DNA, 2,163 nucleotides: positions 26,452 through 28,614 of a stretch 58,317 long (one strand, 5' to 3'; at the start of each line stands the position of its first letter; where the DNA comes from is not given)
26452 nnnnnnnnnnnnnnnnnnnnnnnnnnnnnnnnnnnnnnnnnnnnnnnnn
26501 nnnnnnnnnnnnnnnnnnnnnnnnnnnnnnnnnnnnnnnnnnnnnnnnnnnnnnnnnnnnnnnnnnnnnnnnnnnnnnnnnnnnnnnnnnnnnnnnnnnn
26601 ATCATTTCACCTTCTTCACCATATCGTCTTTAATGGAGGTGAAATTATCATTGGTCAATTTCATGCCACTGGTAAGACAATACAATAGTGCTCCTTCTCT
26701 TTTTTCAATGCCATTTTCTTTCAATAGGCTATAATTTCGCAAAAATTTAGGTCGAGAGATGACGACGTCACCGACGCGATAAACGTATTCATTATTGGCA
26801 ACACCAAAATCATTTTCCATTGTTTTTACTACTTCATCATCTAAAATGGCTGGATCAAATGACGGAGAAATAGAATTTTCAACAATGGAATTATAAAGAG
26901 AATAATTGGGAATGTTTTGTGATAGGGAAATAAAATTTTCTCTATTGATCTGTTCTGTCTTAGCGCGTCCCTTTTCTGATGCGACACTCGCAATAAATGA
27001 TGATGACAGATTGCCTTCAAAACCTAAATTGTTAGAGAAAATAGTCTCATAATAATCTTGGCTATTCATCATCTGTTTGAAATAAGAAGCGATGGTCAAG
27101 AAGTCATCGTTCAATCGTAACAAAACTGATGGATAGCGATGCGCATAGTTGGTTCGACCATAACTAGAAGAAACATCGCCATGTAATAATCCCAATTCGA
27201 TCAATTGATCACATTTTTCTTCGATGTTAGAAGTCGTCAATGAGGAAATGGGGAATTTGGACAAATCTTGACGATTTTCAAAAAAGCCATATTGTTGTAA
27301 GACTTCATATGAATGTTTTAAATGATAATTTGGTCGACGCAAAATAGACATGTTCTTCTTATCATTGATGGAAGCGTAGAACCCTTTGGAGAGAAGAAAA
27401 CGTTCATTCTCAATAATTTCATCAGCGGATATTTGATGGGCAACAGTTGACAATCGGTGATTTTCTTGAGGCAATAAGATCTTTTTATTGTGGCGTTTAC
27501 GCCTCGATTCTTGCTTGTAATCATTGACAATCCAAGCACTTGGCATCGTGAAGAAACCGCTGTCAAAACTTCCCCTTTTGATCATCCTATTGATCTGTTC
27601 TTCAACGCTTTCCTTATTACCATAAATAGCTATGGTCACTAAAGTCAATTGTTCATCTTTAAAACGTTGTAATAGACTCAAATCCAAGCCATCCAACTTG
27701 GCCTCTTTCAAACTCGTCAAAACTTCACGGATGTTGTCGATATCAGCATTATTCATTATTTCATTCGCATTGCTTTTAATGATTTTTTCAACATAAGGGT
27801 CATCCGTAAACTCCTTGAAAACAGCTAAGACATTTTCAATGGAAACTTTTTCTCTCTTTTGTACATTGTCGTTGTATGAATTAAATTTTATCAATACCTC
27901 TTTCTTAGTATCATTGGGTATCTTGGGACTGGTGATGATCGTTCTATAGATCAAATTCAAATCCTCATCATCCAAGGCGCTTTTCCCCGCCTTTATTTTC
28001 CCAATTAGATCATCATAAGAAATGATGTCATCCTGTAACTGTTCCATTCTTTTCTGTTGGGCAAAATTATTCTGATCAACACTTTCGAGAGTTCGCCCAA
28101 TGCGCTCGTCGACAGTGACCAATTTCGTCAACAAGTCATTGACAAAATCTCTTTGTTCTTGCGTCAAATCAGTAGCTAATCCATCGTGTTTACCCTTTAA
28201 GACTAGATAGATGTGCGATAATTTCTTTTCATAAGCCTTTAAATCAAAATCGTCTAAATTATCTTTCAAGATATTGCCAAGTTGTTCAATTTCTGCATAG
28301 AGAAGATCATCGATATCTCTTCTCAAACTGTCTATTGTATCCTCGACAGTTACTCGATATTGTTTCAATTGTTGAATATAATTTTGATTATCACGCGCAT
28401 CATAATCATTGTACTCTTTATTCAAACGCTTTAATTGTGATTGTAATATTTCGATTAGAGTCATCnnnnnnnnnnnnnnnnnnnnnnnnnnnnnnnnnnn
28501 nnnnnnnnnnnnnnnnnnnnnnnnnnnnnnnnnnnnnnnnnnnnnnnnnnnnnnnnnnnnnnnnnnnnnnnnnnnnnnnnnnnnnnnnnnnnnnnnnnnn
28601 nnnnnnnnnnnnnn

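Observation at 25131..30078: Self-contained, translationally coupled five-gene operon with no recognisable function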

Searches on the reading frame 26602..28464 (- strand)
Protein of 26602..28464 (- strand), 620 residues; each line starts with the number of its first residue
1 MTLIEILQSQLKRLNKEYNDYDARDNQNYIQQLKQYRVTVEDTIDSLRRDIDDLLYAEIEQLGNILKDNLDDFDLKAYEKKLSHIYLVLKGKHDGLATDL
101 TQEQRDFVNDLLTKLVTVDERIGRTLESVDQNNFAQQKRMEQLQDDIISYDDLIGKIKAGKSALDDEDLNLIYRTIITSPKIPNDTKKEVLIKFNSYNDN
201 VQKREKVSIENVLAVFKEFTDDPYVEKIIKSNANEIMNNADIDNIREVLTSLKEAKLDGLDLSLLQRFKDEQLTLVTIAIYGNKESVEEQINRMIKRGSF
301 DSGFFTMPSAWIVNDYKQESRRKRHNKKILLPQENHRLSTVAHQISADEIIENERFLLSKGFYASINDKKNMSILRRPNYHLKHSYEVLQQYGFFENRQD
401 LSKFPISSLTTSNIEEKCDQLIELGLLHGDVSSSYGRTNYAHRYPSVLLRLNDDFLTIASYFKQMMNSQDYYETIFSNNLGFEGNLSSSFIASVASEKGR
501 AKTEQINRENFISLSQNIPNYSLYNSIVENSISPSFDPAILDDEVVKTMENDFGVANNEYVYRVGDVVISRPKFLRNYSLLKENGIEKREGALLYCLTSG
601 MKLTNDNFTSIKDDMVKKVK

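Call 3: search_protein_families(library=pfam, proteins=[window:26602-28464:-], max_evalue=1)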
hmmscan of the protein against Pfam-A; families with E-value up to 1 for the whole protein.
window:26602-28464:- (620 aa): 3 families
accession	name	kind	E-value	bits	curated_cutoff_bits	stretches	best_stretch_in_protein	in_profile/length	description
PF08638.16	Med14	-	0.068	13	25.6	1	336-421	62-147/191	Mediator complex subunit MED14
PF14297.12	Lin1244_N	-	0.081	14.1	25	0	271-306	49-85/95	Lin1244/Lin1753-like, N-terminal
PF14842.11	FliG_N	-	0.16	13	25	1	163-230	26-93/104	FliG N-terminal domain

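Call 4: search_protein_families(library=ncbifam, proteins=[window:26602-28464:-], max_evalue=1)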
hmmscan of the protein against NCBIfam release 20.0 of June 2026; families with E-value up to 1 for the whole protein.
window:26602-28464:- (620 aa): 0 families

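Call 5: search_protein_families(library=padloc, proteins=[window:26602-28464:-], max_evalue=1)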
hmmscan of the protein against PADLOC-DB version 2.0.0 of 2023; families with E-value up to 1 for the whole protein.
window:26602-28464:- (620 aa): 0 families

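Call 6: search_protein_families(library=phrogs, proteins=[window:26602-28464:-], max_evalue=1)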
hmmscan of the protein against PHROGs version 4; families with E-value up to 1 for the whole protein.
window:26602-28464:- (620 aa): 3 families
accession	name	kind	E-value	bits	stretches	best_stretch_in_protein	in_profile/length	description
phrog_22047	-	unknown function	0.0033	18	1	26-73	131-178/207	-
phrog_11513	-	DNA, RNA and nucleotide metabolism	0.72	11.2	0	97-147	27-77/87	DNA binding protein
phrog_25947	-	other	0.94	10.9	0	23-74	25-75/79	hol-like chemotaxis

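Call 11: find_homologous_proteins(query=window:26602-28464:-, max_evalue=0.001)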
Query window:26602-28464:- (620 aa): 1 proteins with E <= 0.001 among 8000 candidates.
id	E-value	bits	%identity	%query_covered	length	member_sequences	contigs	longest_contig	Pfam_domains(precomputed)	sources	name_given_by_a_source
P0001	0.0e+0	1348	100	100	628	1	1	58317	-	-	-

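Call 41: search_dna_similar(query=window:26602-28464:-, collection=phages, mode=protein, max_evalue=0.01, max_rows=10)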
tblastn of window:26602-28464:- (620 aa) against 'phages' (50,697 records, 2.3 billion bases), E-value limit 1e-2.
No match.

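Call 43: search_protein_representatives(protein=window:26602-28464:-)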
Query: 620 residues. Proteins with E-value up to 0.001 (for the whole library): 72; up to 1e-10: 47; up to 1e-30: 39. The best 72 are listed.
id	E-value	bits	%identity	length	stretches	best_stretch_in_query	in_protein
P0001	0.0e+00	1348.4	100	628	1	1-620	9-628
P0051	5.0e-77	276.6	31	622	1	1-616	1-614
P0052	2.2e-74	267.8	32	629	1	1-612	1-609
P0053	4.8e-71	256.8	31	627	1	3-615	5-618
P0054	1.0e-68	249.1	35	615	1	80-616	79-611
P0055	7.2e-67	243.0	31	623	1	5-615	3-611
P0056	5.6e-64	233.5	31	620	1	5-614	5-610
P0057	2.0e-59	218.5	32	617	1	3-618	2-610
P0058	2.3e-56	208.3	29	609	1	3-612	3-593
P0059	2.5e-55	204.9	32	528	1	1-479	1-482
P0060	6.0e-55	203.7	30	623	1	1-611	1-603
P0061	9.9e-54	199.6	30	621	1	1-611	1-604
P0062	4.0e-53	197.6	30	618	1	6-611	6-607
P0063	3.4e-52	194.6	29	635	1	26-611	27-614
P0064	1.6e-49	185.7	31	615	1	1-613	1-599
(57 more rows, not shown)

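Call 45: find_homologous_proteins(query=A1, max_evalue=0.001)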
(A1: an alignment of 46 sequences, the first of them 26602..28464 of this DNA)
Query A1 (46 sequences) (620 aa, profile of the alignment): 2 proteins with E <= 0.001 among 8000 candidates.
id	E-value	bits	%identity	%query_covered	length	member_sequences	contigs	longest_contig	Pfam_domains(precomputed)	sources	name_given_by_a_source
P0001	5.6e-177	608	100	100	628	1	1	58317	-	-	-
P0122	1.7e-66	243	21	100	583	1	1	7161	-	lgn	-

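Call 50: find_related_loci(query=A2, collection=viral_contigs, flank=8000)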
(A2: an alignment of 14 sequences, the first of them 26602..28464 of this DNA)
Query A2 (620 aa) in viral_contigs; peptide patterns used: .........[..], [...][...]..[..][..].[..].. (x = any residue, [..] = any of these).
24 stretches matched a pattern, but none encodes a relative of the query by tblastn (E <= 1e-3).

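Call 53: find_related_loci(query=A3, collection=metagenome_contigs, flank=9000)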
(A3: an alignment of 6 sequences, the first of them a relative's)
Query A3 (615 aa) in metagenome_contigs; peptide patterns used: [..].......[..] (x = any residue, [..] = any of these).
69 stretches matched a pattern; 5 encode a relative of the query (tblastn E <= 1e-3); 5 distinct loci.
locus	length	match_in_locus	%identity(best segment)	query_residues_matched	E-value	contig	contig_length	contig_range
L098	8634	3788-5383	35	79-610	9e-79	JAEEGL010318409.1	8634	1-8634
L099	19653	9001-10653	33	53-610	4e-72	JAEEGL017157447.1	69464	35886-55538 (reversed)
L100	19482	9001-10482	24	165-613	2e-11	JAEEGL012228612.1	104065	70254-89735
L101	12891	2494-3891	25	199-610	2e-20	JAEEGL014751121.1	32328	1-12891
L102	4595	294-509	36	540-610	2e-6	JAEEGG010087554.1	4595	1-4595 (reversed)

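Call 59: search_protein_families(library=pfam, alignment_id=A1, max_evalue=0.01)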
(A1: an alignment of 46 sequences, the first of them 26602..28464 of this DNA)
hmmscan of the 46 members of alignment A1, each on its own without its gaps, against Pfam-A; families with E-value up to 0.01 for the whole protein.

A. member 1, window:26602-28464:- (620 aa): 0 families

B. families by the number of members that match (of 46 scanned): 10 families
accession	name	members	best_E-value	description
PF21008.3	AIF-1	1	0.0012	Allograft inflammatory factor 1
PF06005.17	ZapB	1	0.002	Cell division protein ZapB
PF02899.23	Phage_int_SAM_1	1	0.0027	Phage integrase, N-terminal SAM-like domain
PF06071.19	YchF-GTPase_C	1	0.0028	Protein of unknown function (DUF933)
PF13405.12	EF-hand_6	1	0.0029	EF-hand domain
PF09286.16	Pro-kuma_activ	1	0.0031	Pro-kumamolisin, activation domain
PF06156.18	YabA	1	0.0047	Initiation control protein YabA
PF07028.16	DUF1319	1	0.0052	Protein of unknown function (DUF1319)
PF12916.12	DUF3834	1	0.0053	Protein of unknown function (DUF3834)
PF12325.13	TMF_TATA_bd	1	0.0086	TATA element modulatory factor 1 TATA binding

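Call 63: predict_structure(alignment_id=A1)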
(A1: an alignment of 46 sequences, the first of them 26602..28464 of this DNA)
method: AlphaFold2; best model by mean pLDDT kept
length: 620 residues; sequences in the alignment: 46
mean_pLDDT: 88.0   pTM: 0.66
mean pLDDT of the five models: 88.0, 86.9, 86.7, 85.8, 85.4
residues with pLDDT >= 90: 391; 70-90: 191; 50-70: 18; < 50: 20
segments of 3 or more residues with pLDDT < 50: 316-335
pLDDT, mean of each block of 10 residues (from residue 1): 84 85 75 92 92 90 92 90 93 92 95 95 90 82 81 78 84 88 90 89 77 96 94 89 95 83 87 95 92 89 92 57 34 57 87 96 94 90 94 92 94 94 95 81 94 93 93 91 87 85 92 94 90 87 94 94 95 96 85 95 96 82
secondary structure, 60 per line:
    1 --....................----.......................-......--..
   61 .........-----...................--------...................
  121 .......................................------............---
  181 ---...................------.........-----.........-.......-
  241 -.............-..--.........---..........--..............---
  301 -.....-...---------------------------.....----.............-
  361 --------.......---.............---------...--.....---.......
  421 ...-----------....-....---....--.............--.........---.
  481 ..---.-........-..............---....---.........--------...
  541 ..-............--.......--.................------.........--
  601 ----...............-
elements in order: H3-22 H27-49 H51-56 H59-69 H75-93 H102-159 H166-177 H184-202 H209-217 H223-231 H233-239 H242-254 E260-263 H264-268 H272-281 H284-297 H302-306 H338-342 H347-359 H369-375 H379-391 H406-410 H414-423 H435-438 H440-443 H447-450 H453-465 H468-475 H488-495 H497-510 H514-517 H521-529 H538-542 H544-553 E558-564 E567-570 H571-583 H590-598 H605-619

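Call 65: fold_search(model_id=the predicted structure, library=pdb)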
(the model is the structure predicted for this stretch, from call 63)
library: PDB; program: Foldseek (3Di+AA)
matches with E <= 10: 46; with E <= 0.001: 0
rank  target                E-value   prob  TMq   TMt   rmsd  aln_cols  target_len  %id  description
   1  4gjp_B                1.1e-01  0.63  0.21  0.26  22.9       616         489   13  Crystal structure of the TAL effector dHax3 bound to dsDNA containing repetitive methyl-CpG (released 2012-10-03)
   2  6jw2_A                1.4e-01  0.60  0.20  0.24  21.7       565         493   12  Universal RVD R* accommodates 5hmC via water-mediated interactions (released 2020-04-22)
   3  4ost_B                1.7e-01  0.47  0.20  0.24  22.8       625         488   13  Crystal structure of the S505C mutant of TAL effector dHax3 (released 2014-05-28)
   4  4osq_A                1.7e-01  0.35  0.17  0.20  21.8       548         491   12  Crystal structure of the S505R mutant of TAL effector dHax3 (released 2014-05-28)
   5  4osj_B                2.2e-01  0.47  0.20  0.24  21.8       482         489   12  Crystal structure of TAL effector reveals the recognition between asparagine and adenine (released 2014-05-28)
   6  4oss_B                3.5e-01  0.38  0.22  0.26  22.9       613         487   14  Crystal structure of the S505Q mutant of TAL effector dHax3 (released 2014-05-28)
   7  4osr_B                5.8e-01  0.30  0.22  0.26  22.7       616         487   14  Crystal structure of the S505K mutant of TAL effector dHax3 (released 2014-05-28)
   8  6lew_A                6.6e-01  0.28  0.19  0.22  20.9       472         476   13  RVD HA specifically contacts 5mC through van der Waals interactions (released 2020-12-02)
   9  6jtq_A                7.5e-01  0.35  0.23  0.27  20.6       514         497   11  RVD HA specifically contacts 5mC through van der Waals interactions (released 2020-04-15)
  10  4osz_B                8.5e-01  0.25  0.20  0.23  17.0       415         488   13  Crystal structure of the S505P mutant of TAL effector dHax3 (released 2014-05-28)
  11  4osw_B                1.7e+00  0.12  0.16  0.18  18.2       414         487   12  Crystal structure of the S505E mutant of TAL effector dHax3 (released 2014-05-28)
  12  4osv_B                1.7e+00  0.18  0.21  0.25  21.5       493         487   13  Crystal structure of the S505M mutant of TAL effector dHax3 (released 2014-05-28)
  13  4igg_A                1.7e+00  0.04  0.11  0.09  33.1       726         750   12  Full-length human alpha-catenin crystal structure (released 2012-12-26)
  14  9sfp_D                2.5e+00  0.02  0.10  0.08  31.7       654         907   11  Native cytoplasmic lattices from mouse oocytes (released 2026-03-18)
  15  4igg_B                3.2e+00  0.02  0.11  0.09  32.4       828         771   11  Full-length human alpha-catenin crystal structure (released 2012-12-26)
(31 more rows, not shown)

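Call 74: list_cluster_members(proteins=[L099:7330-8652:+, L100:7087-8523:+, L101:501-1964:+, L101:507-1964:+, L098:1956-3329:+, L098:1971-3329:+, L098:1977-3329:+])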
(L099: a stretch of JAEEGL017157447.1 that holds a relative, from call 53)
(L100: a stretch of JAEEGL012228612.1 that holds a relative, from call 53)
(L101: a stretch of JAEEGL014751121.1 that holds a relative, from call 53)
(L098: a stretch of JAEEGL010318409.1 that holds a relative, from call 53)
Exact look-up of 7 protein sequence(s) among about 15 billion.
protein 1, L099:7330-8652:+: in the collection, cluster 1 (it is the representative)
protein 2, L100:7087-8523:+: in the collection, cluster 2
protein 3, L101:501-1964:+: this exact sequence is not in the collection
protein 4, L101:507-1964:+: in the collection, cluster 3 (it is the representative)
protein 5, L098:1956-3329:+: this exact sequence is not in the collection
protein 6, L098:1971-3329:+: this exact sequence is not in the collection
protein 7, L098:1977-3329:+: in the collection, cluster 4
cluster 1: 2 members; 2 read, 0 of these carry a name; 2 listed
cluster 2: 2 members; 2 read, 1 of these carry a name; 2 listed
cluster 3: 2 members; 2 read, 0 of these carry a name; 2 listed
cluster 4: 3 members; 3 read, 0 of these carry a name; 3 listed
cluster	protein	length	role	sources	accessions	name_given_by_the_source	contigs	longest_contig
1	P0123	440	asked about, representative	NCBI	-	-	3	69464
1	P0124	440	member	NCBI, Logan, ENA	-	-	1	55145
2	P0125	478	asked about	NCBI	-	-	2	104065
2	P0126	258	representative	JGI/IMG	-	hypothetical protein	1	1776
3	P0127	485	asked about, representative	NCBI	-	-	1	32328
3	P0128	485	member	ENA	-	-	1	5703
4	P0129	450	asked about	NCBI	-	-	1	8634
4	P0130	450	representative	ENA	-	-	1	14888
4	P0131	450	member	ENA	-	-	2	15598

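Call 77: find_encoding_contigs(protein=P0122, flank=8000, max_places=3)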
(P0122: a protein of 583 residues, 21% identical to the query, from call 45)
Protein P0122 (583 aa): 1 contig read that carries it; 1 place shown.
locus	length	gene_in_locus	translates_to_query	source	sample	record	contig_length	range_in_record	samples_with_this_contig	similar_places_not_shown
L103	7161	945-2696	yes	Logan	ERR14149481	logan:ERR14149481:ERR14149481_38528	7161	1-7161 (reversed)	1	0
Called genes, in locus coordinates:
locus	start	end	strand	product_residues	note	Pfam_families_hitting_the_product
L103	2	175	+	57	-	?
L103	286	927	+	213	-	-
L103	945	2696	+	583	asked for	-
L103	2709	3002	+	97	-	-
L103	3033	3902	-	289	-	PF01297:ZnuA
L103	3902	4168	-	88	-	PF01809:YidD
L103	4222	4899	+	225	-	PF14622:Ribonucleas_3_3, PF00636:Ribonuclease_3, PF00035:dsrm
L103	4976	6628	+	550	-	PF00753:Lactamase_B, PF12706:Lactamase_B_2 (weak), PF22505:RNase_J_b_CASP, PF07521:RMMBL (weak), PF17770:RNase_J_C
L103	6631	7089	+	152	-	-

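Call 78: find_encoding_contigs(protein=P0131, flank=8000, max_places=3)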
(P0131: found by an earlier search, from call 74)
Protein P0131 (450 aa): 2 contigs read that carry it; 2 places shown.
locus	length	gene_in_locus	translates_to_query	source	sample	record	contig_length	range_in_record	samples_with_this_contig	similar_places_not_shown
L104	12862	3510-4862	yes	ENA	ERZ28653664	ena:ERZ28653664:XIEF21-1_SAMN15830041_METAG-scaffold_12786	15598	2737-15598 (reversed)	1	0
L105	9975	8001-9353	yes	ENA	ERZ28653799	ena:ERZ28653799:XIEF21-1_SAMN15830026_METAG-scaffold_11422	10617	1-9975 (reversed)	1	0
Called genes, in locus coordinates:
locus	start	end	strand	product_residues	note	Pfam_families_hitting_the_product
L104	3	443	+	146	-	?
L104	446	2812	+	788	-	PF01588:tRNA_bind, PF03483:B3_4, PF03484:B5, PF17759:tRNA_synthFbeta, PF03147:FDX-ACB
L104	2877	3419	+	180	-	PF01765:RRF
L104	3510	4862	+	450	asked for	-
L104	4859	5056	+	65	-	-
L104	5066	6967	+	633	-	-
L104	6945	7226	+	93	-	-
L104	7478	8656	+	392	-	PF00871:Acetate_kinase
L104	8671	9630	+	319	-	PF01368:DHH, PF02272:DHHA1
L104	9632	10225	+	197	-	PF03193:RsgA_GTPase (faint), PF01926:MMR_HSR1, PF02421:FeoB_N (weak)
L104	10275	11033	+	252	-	PF07963:N_methyl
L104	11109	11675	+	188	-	PF07963:N_methyl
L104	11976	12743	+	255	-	-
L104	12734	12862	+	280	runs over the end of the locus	PF00005:ABC_tran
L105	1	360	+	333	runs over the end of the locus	?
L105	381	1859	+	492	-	-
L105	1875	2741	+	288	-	-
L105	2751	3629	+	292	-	-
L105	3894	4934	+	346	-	PF02912:Phe_tRNA-synt_N, PF01409:tRNA-synt_2d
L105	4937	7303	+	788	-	PF01588:tRNA_bind, PF03483:B3_4, PF03484:B5, PF17759:tRNA_synthFbeta, PF03147:FDX-ACB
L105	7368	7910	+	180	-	PF01765:RRF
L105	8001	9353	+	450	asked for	-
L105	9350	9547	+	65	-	-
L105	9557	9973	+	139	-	?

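Call 92: fold_search(model_id=the predicted structure, library=viral)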
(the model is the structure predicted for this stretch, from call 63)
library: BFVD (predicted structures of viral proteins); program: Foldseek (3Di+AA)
matches with E <= 10: 128; with E <= 0.001: 0
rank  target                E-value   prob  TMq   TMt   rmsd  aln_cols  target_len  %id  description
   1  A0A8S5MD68            1.7e-01  0.15  0.12  0.07  26.1       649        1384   11  Minor tail protein [Siphoviridae sp. cti6f5]
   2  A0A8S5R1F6            2.5e-01  0.15  0.12  0.10  22.1       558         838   12  Minor tail protein [Myoviridae sp. cteBs22]
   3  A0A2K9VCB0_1          2.6e-01  0.08  0.10  0.08  38.6       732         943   10  Tail length tape-measure protein [Lactobacillus phage Nyseid]
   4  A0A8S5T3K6            3.4e-01  0.09  0.12  0.10  25.7       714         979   11  Tail tape measure protein [Siphoviridae sp. ctg8V11]
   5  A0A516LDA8            4.1e-01  0.15  0.07  0.08  22.6       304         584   13  (no name in the UniProt tables at hand)
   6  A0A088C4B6            4.7e-01  0.08  0.12  0.07  33.1       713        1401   12  (no name in the UniProt tables at hand)
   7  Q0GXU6                5.6e-01  0.06  0.10  0.08  33.2       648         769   14  Tail tape measure protein [Lactococcus phage Q54]
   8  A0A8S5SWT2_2          7.1e-01  0.06  0.12  0.06  61.3       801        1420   11  Minor tail protein [Siphoviridae sp. ctZHD14]
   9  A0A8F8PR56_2          7.1e-01  0.06  0.09  0.06  60.5       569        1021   16  Myosin II heavy chain [Clandestinovirus]
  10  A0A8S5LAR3            7.1e-01  0.04  0.09  0.08  34.4       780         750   12  Uncharacterized protein [Podoviridae sp. ctBev14]
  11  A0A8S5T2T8            7.4e-01  0.10  0.11  0.08  27.6       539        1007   11  Tail length tape measure protein [Siphoviridae sp. ctEeW6]
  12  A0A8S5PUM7            7.4e-01  0.08  0.12  0.10  30.1       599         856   11  Minor tail protein (Fragment) [Caudovirales sp. ctcLF7]
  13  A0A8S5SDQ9            8.1e-01  0.04  0.09  0.06  33.5       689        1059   13  Minor tail protein [Caudovirales sp. ctrNG92]
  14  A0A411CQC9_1          8.8e-01  0.06  0.11  0.10  28.6       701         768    8  Tape measure protein [Arthrobacter phage Sonali]
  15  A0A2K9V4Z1            8.8e-01  0.06  0.10  0.08  47.5       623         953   10  Lysozyme [Erwinia phage vB_EamP-S2]
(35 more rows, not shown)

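Call 115: find_encoding_contigs(protein=P0051, flank=9000, max_places=3)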
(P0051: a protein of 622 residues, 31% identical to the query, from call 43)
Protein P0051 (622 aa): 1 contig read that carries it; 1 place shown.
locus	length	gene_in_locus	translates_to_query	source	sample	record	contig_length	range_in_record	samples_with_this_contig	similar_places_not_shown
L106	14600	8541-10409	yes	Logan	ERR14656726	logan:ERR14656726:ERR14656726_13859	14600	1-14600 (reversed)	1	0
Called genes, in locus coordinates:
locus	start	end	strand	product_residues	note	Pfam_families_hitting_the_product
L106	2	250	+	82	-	?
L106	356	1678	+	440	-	PF08245:Mur_ligase_M, PF08353:MurT_C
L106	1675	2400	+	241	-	PF07685:GATase_3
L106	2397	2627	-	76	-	-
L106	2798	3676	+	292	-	PF01136:Peptidase_U32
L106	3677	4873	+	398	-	PF01136:Peptidase_U32, PF16325:Peptidase_U32_C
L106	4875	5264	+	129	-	-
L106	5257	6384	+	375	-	PF01966:HD, PF13286:HD_assoc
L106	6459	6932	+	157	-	PF03449:GreA_GreB_N, PF01272:GreA_GreB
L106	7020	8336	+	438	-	-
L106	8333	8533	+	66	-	-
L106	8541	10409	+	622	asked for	-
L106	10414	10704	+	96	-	-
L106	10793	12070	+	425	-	PF05697:Trigger_N, PF00254:FKBP_C, PF05698:Trigger_C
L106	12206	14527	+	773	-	PF02190:LON_substr_bdg, PF08298:AAA_PrkA (weak), PF00004:AAA, PF07724:AAA_2 (weak), PF07728:AAA_5, PF22667:Lon_lid, PF05362:Lon_C, PF13541:ChlI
